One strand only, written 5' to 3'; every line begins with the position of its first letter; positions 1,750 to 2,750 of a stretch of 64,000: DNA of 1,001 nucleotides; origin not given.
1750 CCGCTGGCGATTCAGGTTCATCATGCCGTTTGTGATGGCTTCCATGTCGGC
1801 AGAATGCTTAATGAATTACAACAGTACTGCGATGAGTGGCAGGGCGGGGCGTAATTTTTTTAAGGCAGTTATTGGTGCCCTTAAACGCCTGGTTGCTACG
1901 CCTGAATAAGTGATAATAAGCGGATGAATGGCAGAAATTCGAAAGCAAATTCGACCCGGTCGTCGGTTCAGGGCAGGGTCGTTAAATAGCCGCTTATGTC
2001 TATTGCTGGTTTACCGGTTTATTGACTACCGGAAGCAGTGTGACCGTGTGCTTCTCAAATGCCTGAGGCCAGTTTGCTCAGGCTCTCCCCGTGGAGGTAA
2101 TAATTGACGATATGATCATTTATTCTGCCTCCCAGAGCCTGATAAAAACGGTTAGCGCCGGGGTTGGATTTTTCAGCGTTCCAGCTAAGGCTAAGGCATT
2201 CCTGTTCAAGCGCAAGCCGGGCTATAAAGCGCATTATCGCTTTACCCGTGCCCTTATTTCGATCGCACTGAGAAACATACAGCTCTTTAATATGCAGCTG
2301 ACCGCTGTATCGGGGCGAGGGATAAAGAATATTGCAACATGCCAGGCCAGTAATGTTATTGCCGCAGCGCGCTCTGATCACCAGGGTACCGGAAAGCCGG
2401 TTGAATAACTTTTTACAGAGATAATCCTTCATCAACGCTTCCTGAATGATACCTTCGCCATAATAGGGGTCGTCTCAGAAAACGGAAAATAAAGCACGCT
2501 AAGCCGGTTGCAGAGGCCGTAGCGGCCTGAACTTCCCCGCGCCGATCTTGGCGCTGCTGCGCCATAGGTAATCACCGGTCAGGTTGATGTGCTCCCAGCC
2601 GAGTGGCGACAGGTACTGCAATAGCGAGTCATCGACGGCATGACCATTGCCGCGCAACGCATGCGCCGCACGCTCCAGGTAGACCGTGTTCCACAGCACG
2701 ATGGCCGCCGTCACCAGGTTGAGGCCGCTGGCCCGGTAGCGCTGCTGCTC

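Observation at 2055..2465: Tn21-family element sits inside a GNAT acetyltransferase gene whose two halves remain in frame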

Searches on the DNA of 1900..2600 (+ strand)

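Call 4: search_dna_similar(query=window:1900-2600:+, collection=plasmids, mode=near, max_rows=30)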
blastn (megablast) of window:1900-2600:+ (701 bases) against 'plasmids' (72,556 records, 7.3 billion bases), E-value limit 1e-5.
The search stops at 5000 records and this limit was reached: more records match than are counted here, and every count below describes the 5000 best-scoring records only.
Records with a match: at least 5000; places in all: 6698; records where one place covers at least 80% of the query: 629.
Best place of each record, by identity: >=99% 1721; 95-99% 924; 90-95% 2081; 80-90% 274.
By first word of the organism name: Klebsiella 2287; Escherichia 1075; Salmonella 440; Enterobacter 402; Citrobacter 180; Pseudomonas 86; Providencia 63; Shigella 45; Aeromonas 43; uncultured 40; and 69 more.
By predicted mobility (MOB-suite, as given by PLSDB): conjugative 3307; non-mobilizable 1134; mobilizable 559.
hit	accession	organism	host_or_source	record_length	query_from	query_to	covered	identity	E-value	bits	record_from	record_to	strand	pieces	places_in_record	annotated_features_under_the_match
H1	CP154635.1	Klebsiella pneumoniae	Homo sapiens,wound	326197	1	701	100%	100.0%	0e+0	1297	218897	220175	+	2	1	GNAT family N-acetyltransferase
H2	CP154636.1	Klebsiella pneumoniae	Homo sapiens,Mini-bronchoalveolar lavage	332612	1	701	100%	100.0%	0e+0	1297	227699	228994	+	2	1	GNAT family N-acetyltransferase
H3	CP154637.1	Klebsiella pneumoniae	Homo sapiens,blood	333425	1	701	100%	100.0%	0e+0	1297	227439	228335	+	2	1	GNAT family N-acetyltransferase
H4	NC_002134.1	Shigella flexneri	-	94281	1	701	100%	100.0%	0e+0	1295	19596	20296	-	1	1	GNAT family N-acetyltransferase | Tn3-like element TnAs3 family transposase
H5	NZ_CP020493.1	Salmonella enterica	chicken skin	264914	1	701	100%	100.0%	0e+0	1295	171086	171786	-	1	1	GNAT family N-acetyltransferase | Tn3-like element TnAs3 family transposase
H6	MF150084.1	Klebsiella pneumoniae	Homo sapiens,single cell,urine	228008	1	701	100%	100.0%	0e+0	1295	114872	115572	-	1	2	Acethyltransferase | tnpA: Transposase for transposon Tn21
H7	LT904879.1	Salmonella enterica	Homo sapiens,not known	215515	1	701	100%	100.0%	0e+0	1295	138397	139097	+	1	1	none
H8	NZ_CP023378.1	Escherichia coli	canine,whole organism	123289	1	701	100%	100.0%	0e+0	1295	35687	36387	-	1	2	GNAT family N-acetyltransferase | Tn3-like element TnAs3 family transposase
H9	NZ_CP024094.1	Escherichia coli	-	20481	1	701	100%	100.0%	0e+0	1295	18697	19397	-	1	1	GNAT family N-acetyltransferase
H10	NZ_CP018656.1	Salmonella enterica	human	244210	1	701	100%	100.0%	0e+0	1295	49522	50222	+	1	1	GNAT family N-acetyltransferase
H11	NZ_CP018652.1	Salmonella enterica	human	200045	1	701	100%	100.0%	0e+0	1295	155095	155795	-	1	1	GNAT family N-acetyltransferase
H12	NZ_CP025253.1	Escherichia coli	Homo sapiens,urine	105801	1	701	100%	100.0%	0e+0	1295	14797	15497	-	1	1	GNAT family N-acetyltransferase | Tn3-like element TnAs3 family transposase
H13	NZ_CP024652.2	Escherichia coli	Homo sapiens,urine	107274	1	701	100%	100.0%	0e+0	1295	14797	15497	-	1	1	GNAT family N-acetyltransferase | Tn3-like element TnAs3 family transposase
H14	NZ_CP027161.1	Klebsiella pneumoniae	-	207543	1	701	100%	100.0%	0e+0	1295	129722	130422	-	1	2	GNAT family N-acetyltransferase | Tn3-like element TnAs3 family transposase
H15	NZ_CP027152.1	Klebsiella pneumoniae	-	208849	1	701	100%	100.0%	0e+0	1295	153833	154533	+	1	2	GNAT family N-acetyltransferase | Tn3-like element TnAs3 family transposase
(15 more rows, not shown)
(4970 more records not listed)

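Call 6: get_annotated_region(hit=H4, flank=20000)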
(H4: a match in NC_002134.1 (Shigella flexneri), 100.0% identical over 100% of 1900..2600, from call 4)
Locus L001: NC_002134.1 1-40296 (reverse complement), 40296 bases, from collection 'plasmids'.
description: Shigella flexneri 2b plasmid R100, complete sequence
organism: Shigella flexneri (NCBI taxid 1288825)
taxonomy: Bacteria; Pseudomonadota; Gammaproteobacteria; Enterobacterales; Enterobacteriaceae; Shigella; Shigella flexneri
host: -; source: -; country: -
typing (MOB-suite, as given by PLSDB): conjugative; replicon IncFIA; relaxase MOBF; mating-pair formation MPF_F
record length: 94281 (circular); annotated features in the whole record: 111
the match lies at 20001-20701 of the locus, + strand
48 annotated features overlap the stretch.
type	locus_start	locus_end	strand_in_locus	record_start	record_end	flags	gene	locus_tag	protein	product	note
CDS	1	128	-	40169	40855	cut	-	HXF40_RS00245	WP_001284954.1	winged helix-turn-helix domain-containing protein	-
CDS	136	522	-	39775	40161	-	-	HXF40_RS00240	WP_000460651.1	hypothetical protein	-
CDS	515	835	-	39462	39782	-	-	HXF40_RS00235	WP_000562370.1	antibiotic biosynthesis monooxygenase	-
CDS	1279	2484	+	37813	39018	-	gltS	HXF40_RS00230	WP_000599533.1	sodium/glutamate symporter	GO:0015813 - L-glutamate transmembrane transport [Evidence IEA]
CDS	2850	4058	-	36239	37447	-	-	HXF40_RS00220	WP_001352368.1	IS4-like element ISVsa5 family transposase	GO:0006313 - DNA transposition [Evidence IEA]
CDS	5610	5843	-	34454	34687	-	-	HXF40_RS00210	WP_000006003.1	DUF905 family protein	-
CDS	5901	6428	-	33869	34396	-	-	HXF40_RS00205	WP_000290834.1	single-stranded DNA-binding protein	-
CDS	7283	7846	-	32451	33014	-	-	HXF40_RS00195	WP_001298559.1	class I SAM-dependent methyltransferase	-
CDS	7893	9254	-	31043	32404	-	-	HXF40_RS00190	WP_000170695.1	DUF3560 domain-containing protein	-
CDS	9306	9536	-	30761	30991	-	-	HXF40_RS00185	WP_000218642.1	hypothetical protein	-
CDS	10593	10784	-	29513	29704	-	-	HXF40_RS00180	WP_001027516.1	hypothetical protein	-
CDS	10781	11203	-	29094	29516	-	-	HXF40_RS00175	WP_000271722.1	DUF1380 family protein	-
CDS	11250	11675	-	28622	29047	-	-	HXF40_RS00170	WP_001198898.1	antirestriction protein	-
CDS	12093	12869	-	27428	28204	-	-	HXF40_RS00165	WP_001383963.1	hypothetical protein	-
CDS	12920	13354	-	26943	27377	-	-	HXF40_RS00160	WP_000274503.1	DUF1380 family protein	-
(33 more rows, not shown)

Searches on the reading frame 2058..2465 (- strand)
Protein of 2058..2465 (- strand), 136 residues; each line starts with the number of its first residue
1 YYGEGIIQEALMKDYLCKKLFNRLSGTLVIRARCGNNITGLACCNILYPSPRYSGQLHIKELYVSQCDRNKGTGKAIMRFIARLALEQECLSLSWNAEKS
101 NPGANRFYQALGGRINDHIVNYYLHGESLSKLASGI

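Call 25: search_protein_families(library=pfam, proteins=[window:2058-2465:-], max_evalue=0.01)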
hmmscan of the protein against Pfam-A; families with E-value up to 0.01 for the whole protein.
seq(136 aa): 3 families
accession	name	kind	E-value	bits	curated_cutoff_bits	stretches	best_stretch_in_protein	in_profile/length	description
PF00583.31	Acetyltransf_1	-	1.8e-10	41.6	20.7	1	16-112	24-115/116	Acetyltransferase (GNAT) family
PF13508.13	Acetyltransf_7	-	5.4e-07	30.3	27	1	33-112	9-81/84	Acetyltransferase (GNAT) domain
PF13673.13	Acetyltransf_10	-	0.00015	22.1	23.6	1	25-112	29-106/128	Acetyltransferase (GNAT) domain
